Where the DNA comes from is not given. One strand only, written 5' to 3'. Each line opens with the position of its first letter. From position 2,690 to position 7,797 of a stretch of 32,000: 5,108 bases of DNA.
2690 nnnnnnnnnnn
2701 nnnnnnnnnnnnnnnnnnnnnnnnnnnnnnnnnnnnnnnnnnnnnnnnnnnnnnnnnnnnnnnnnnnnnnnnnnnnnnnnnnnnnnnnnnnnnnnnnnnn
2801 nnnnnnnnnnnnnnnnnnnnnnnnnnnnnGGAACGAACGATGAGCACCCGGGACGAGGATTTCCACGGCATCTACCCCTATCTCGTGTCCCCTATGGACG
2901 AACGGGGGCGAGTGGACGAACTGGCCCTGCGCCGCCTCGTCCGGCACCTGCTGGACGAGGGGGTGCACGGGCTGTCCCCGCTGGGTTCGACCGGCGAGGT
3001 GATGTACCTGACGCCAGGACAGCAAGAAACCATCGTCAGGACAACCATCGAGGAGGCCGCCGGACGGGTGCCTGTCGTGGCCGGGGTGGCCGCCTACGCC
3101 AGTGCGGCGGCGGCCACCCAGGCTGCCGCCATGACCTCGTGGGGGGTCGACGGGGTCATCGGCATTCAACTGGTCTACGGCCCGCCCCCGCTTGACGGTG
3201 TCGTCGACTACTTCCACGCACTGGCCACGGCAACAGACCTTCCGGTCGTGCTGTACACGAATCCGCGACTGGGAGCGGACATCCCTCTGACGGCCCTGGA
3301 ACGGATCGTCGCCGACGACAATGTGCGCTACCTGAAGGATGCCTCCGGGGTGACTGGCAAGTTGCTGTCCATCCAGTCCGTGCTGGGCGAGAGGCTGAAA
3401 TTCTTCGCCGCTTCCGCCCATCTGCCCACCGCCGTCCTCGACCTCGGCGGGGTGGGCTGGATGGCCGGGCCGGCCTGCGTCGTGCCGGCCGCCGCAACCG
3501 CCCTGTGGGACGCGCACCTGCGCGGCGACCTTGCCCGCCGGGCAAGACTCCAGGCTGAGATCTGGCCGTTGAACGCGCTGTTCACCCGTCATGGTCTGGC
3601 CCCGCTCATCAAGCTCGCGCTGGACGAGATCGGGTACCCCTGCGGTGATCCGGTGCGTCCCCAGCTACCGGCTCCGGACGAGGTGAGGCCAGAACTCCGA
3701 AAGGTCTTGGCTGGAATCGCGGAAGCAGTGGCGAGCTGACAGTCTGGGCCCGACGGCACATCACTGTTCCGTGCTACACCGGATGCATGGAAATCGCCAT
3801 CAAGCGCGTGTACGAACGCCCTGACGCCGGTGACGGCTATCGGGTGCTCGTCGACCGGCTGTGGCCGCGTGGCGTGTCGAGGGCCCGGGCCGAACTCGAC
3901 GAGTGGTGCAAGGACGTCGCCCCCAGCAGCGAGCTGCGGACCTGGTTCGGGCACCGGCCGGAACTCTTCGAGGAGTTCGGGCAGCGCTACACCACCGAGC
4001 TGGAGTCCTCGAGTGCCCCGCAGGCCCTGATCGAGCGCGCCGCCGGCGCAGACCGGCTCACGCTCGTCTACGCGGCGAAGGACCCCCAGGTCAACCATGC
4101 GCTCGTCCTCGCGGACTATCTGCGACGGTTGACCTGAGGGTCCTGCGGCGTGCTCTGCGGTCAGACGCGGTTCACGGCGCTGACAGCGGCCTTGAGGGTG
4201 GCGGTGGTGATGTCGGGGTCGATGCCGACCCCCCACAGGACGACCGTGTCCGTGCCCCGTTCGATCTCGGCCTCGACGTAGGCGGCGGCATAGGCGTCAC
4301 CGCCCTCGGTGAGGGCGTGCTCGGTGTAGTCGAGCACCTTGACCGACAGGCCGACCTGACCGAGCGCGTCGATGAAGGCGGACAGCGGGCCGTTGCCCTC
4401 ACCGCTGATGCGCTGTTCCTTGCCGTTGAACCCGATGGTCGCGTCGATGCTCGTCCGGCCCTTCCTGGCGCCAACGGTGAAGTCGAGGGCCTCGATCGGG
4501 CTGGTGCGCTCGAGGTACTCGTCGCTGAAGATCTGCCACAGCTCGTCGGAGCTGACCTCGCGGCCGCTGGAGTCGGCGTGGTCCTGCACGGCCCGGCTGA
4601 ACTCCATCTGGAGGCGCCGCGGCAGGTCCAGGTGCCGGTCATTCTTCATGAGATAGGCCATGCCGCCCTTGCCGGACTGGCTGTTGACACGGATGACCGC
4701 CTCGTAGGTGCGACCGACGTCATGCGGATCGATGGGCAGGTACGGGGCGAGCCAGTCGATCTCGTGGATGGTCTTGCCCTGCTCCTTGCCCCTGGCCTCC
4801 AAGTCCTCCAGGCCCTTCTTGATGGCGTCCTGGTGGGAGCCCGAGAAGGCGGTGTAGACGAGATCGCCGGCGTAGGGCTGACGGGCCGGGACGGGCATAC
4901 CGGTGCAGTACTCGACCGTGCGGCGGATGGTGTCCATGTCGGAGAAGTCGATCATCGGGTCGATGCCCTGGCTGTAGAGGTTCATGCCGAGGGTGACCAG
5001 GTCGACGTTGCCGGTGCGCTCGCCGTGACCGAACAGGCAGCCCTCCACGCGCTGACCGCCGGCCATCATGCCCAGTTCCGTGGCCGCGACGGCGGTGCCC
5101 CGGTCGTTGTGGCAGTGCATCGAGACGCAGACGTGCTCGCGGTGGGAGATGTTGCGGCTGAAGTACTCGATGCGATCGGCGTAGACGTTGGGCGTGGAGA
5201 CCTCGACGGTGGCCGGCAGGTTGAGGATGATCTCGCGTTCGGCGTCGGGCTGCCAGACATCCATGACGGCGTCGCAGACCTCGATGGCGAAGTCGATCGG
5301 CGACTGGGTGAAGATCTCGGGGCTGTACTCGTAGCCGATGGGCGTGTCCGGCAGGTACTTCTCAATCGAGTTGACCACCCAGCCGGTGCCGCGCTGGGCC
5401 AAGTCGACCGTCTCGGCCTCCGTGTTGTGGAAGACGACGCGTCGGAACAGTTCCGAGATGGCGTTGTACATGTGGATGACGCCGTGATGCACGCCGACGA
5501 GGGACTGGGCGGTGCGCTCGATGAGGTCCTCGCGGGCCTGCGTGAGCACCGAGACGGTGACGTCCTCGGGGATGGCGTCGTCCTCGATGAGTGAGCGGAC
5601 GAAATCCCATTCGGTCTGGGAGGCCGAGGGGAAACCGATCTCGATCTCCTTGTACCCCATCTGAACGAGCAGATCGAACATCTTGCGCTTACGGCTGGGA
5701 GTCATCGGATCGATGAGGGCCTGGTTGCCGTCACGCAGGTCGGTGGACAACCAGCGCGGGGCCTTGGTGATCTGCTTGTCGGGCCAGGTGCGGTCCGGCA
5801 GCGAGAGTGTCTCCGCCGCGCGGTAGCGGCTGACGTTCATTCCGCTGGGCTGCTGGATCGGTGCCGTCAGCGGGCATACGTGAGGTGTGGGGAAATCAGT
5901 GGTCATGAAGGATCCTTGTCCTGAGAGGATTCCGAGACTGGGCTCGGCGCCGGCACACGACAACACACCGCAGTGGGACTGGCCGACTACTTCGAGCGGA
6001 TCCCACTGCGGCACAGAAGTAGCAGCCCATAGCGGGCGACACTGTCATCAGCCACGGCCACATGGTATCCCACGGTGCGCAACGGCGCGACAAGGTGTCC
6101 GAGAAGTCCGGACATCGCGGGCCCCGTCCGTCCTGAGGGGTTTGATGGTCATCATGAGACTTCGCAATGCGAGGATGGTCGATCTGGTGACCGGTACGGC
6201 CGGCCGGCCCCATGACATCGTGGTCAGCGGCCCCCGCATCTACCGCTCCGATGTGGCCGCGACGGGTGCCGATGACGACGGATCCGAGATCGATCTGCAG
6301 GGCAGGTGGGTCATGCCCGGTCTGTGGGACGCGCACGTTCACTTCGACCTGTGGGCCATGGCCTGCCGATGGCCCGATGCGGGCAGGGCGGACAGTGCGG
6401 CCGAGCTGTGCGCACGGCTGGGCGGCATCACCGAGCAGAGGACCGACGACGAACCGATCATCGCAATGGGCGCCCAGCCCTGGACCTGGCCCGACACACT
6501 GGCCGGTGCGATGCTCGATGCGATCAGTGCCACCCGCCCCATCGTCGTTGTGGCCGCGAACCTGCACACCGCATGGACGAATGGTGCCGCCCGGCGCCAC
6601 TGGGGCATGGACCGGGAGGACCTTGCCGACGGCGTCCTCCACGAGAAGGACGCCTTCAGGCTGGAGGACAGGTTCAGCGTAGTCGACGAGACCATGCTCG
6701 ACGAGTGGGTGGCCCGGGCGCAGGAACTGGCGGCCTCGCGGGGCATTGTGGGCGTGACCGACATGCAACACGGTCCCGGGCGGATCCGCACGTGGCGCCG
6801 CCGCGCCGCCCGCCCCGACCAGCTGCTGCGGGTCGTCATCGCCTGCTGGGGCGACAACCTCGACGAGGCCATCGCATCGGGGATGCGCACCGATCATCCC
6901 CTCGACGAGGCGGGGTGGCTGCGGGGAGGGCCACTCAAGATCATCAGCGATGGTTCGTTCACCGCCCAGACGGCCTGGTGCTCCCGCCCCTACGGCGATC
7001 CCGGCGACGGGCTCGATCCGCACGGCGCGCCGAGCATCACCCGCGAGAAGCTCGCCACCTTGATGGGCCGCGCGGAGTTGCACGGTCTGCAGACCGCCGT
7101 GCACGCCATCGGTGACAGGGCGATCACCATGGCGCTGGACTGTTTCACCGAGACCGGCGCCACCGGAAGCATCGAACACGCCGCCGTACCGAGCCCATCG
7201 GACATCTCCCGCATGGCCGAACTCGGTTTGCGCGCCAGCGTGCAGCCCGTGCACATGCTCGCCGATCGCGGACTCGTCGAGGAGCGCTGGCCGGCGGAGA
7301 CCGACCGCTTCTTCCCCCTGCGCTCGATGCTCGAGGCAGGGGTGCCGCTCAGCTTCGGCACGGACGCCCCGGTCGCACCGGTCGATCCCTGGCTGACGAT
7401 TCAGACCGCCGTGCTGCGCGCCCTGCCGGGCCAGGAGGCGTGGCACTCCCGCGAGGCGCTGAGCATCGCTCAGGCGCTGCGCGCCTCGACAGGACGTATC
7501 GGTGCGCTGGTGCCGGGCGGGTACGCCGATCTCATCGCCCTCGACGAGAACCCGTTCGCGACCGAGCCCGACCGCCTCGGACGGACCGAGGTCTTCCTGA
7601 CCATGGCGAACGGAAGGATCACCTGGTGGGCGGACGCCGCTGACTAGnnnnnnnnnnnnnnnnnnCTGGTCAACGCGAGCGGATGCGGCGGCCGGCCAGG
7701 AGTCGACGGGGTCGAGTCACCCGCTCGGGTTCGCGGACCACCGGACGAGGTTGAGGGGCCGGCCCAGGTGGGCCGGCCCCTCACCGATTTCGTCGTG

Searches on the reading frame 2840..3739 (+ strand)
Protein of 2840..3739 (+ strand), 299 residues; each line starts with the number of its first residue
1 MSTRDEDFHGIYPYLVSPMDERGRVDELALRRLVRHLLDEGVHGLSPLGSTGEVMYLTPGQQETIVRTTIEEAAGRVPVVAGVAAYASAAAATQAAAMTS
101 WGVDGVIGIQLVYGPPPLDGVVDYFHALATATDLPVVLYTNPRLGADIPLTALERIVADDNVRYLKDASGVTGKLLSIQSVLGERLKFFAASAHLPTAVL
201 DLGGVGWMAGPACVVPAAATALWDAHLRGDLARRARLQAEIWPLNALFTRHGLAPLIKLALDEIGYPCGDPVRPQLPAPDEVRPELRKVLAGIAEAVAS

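Call 78: search_protein_families(library=pfam, proteins=[window:2840-3739:+], max_evalue=0.001)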
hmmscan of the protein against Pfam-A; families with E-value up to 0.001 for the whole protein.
window:2840-3739:+ (299 aa): 1 family
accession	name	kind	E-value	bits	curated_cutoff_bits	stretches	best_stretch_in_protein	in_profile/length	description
PF00701.28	DHDPS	-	6.8e-49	166.6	22.1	1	8-290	2-286/289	Dihydrodipicolinate synthetase family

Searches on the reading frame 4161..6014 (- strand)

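Call 78: search_protein_families(library=pfam, proteins=[window:4161-6014:-], max_evalue=0.001)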
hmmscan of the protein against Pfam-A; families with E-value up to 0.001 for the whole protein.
window:4161-6014:- (617 aa): 3 families
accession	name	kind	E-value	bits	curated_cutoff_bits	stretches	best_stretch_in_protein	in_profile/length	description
PF00682.25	HMGL-like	-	3.2e-68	230.4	29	1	86-367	2-260/260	HMGL-like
PF22615.1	IPMS_D2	-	1.9e-32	111.8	27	1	384-457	1-66/66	Alpha-isopropylmalate synthase, post-catalytic domain-like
PF08502.15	LeuA_dimer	-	2.9e-29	102.1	24.9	1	486-617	1-130/131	LeuA allosteric (dimerisation) domain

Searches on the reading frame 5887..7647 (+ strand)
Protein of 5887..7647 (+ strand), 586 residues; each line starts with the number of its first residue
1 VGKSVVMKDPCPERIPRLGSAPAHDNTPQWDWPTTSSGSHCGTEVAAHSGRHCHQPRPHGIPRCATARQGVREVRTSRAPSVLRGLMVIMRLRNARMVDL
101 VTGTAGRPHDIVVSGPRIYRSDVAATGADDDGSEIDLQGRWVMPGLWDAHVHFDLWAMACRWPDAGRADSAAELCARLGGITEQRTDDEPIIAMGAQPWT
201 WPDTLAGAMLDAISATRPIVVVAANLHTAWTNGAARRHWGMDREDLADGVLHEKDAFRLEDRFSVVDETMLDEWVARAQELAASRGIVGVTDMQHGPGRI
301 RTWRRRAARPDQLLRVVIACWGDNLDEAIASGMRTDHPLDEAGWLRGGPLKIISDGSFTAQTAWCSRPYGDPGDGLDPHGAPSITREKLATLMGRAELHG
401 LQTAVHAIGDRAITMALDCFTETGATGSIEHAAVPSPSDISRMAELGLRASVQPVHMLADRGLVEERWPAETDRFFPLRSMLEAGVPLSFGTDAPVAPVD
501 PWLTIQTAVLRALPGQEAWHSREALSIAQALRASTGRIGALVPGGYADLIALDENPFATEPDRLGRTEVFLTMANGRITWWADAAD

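Call 78: search_protein_families(library=pfam, proteins=[window:5887-7647:+], max_evalue=0.001)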
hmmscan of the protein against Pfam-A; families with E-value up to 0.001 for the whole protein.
window:5887-7647:+ (586 aa): 2 families
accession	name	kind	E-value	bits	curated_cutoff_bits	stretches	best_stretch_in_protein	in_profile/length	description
PF07969.17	Amidohydro_3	-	8.2e-64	217.2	29.7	1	134-579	2-471/472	Amidohydrolase family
PF01979.26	Amidohydro_1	-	6.4e-11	42.5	25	1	375-577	123-343/345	Amidohydrolase family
